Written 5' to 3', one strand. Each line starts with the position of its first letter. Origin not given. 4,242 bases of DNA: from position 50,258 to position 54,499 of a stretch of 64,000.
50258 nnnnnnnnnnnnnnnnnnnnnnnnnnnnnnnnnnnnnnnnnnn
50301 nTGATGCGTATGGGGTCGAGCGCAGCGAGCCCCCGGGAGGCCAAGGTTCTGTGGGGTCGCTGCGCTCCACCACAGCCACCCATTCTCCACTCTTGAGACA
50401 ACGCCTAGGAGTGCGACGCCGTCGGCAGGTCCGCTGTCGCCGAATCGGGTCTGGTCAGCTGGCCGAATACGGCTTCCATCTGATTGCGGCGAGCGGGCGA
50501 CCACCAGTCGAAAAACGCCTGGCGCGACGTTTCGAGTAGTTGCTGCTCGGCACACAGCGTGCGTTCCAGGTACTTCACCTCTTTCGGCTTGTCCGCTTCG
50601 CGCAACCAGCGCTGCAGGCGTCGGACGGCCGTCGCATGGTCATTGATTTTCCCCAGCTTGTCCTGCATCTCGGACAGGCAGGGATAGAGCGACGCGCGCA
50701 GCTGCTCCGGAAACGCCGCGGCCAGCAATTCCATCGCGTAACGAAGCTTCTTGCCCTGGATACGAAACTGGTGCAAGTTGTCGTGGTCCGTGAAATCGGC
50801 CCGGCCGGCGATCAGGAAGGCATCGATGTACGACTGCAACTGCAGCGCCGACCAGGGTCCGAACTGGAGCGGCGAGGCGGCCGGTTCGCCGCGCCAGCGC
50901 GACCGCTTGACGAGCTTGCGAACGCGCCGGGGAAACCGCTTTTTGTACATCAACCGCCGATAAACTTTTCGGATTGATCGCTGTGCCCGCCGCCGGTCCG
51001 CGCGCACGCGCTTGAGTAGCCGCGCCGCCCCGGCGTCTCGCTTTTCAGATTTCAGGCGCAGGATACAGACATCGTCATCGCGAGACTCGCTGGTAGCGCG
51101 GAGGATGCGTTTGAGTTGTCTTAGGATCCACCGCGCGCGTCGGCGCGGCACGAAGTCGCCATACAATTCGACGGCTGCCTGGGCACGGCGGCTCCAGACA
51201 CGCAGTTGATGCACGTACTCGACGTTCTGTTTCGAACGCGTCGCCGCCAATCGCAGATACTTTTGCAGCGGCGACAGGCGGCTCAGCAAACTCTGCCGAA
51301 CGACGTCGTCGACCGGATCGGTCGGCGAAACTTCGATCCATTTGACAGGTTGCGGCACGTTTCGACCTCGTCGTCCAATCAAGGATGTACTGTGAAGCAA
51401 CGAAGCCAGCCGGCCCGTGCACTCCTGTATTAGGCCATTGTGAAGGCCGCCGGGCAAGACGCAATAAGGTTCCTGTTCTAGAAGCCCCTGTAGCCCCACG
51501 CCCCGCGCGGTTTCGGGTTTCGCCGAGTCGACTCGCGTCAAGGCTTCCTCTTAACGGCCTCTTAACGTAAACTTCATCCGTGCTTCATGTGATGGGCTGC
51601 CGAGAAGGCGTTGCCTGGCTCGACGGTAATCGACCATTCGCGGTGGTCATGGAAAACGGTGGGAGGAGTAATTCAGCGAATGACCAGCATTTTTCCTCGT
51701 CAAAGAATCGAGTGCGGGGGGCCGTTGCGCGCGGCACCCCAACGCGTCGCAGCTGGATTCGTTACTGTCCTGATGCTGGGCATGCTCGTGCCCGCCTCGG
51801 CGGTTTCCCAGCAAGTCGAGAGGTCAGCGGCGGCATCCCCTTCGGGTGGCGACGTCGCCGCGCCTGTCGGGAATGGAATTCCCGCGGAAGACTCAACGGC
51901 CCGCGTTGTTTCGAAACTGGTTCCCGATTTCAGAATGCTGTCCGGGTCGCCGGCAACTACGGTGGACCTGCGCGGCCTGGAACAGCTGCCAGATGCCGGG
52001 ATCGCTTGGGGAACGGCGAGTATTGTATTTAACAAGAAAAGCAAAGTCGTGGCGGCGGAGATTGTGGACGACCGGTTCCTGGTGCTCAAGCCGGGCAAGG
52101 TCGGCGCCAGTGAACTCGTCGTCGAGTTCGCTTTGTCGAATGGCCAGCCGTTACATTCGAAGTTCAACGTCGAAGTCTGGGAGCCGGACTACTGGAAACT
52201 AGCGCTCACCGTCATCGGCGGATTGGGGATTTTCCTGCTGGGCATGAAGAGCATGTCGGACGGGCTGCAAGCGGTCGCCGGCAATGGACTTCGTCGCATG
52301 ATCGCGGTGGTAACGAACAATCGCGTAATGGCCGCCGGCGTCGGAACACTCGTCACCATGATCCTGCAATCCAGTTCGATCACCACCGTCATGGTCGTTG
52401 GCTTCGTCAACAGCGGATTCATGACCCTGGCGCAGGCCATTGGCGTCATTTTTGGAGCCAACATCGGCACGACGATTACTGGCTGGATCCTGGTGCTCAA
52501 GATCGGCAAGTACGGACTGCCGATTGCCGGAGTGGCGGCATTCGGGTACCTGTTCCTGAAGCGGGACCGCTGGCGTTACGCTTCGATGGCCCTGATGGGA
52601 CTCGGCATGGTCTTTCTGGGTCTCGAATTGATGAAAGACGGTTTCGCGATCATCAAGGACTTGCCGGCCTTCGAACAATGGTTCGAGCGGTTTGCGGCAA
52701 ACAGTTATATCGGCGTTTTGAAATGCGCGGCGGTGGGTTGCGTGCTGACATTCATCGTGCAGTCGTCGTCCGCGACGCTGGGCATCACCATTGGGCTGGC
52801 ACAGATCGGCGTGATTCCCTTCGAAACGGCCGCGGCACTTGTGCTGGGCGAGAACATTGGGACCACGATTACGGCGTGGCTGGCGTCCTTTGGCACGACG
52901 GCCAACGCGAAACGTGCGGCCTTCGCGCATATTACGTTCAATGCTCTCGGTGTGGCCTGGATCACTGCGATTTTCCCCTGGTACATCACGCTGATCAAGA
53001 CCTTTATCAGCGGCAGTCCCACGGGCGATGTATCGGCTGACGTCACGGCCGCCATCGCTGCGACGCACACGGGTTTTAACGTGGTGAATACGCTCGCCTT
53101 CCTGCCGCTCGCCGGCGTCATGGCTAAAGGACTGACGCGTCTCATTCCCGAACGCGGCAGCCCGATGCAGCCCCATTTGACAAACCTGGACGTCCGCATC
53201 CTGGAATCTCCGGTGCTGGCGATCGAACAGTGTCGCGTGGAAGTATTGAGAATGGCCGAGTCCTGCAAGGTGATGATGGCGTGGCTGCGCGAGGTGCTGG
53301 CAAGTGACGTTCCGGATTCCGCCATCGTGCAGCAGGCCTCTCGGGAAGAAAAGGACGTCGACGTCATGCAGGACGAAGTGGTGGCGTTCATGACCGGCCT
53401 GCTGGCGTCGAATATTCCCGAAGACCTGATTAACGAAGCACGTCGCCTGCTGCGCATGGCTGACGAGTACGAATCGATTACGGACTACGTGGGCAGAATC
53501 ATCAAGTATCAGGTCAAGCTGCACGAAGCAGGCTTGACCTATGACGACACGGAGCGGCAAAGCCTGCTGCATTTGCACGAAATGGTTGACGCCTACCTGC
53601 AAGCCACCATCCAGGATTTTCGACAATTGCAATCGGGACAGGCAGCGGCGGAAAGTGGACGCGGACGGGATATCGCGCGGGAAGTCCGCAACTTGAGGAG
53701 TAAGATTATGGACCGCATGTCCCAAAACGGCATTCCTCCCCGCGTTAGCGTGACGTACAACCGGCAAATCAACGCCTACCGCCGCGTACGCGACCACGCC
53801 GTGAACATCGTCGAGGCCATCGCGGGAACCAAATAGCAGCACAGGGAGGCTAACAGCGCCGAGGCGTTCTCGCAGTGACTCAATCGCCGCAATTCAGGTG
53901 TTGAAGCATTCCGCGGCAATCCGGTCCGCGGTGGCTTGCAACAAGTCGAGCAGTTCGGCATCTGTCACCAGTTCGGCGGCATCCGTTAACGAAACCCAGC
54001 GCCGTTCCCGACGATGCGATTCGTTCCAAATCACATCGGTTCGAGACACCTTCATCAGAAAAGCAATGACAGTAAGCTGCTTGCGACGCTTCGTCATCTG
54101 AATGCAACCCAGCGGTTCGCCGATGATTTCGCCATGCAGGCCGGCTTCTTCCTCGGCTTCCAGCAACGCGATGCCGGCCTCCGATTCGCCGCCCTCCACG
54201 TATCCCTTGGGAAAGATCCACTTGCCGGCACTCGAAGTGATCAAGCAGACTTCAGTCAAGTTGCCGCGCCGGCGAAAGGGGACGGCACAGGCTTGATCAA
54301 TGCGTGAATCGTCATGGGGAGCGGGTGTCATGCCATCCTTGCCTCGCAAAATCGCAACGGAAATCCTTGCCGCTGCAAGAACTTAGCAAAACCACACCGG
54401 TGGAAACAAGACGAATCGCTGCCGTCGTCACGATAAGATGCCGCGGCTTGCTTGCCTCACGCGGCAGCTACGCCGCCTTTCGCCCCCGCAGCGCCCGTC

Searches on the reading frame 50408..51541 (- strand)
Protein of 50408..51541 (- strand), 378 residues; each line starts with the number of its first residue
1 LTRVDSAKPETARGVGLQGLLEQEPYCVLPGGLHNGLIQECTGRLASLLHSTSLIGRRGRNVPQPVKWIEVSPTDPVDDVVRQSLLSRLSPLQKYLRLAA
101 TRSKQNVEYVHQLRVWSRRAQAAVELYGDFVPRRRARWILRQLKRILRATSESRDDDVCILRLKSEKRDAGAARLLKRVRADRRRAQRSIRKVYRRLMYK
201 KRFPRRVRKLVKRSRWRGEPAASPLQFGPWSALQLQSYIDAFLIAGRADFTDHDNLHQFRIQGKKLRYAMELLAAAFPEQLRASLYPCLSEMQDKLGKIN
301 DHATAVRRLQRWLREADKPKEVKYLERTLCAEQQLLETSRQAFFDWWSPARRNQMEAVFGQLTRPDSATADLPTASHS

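Call 55: search_protein_families(library=pfam, proteins=[window:50408-51541:-], max_evalue=0.001)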
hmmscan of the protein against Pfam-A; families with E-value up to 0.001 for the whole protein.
window:50408-51541:- (378 aa): 1 family
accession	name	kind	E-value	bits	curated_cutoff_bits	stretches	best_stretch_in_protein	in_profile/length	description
PF05235.19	CHAD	-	3.7e-31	109.3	25.6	1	99-310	15-228/228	CHAD domain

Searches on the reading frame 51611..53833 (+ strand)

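Call 55: search_protein_families(library=pfam, proteins=[window:51611-53833:+], max_evalue=0.001)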
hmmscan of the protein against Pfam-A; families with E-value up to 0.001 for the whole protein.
window:51611-53833:+ (741 aa): 2 families
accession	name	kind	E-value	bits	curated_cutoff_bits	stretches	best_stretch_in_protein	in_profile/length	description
PF02690.20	Na_Pi_cotrans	-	2e-62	209.7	29.1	2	207-342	1-136/137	Na+/Pi-cotransporter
PF01895.24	PhoU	-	6.4e-08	33.3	23.5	1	545-632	1-87/89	PhoU domain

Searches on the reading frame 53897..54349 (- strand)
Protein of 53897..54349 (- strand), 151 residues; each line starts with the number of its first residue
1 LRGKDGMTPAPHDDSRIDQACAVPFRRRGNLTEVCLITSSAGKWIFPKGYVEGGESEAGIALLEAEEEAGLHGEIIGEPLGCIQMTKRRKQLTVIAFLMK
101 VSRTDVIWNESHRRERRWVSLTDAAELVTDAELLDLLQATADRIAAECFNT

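Call 55: search_protein_families(library=pfam, proteins=[window:53897-54349:-], max_evalue=0.001)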
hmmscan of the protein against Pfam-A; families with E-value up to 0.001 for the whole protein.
window:53897-54349:- (151 aa): 1 family
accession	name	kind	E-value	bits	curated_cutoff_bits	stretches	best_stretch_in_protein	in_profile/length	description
PF00293.34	NUDIX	-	8.8e-09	35.9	21.1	1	20-126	6-120/134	NUDIX domain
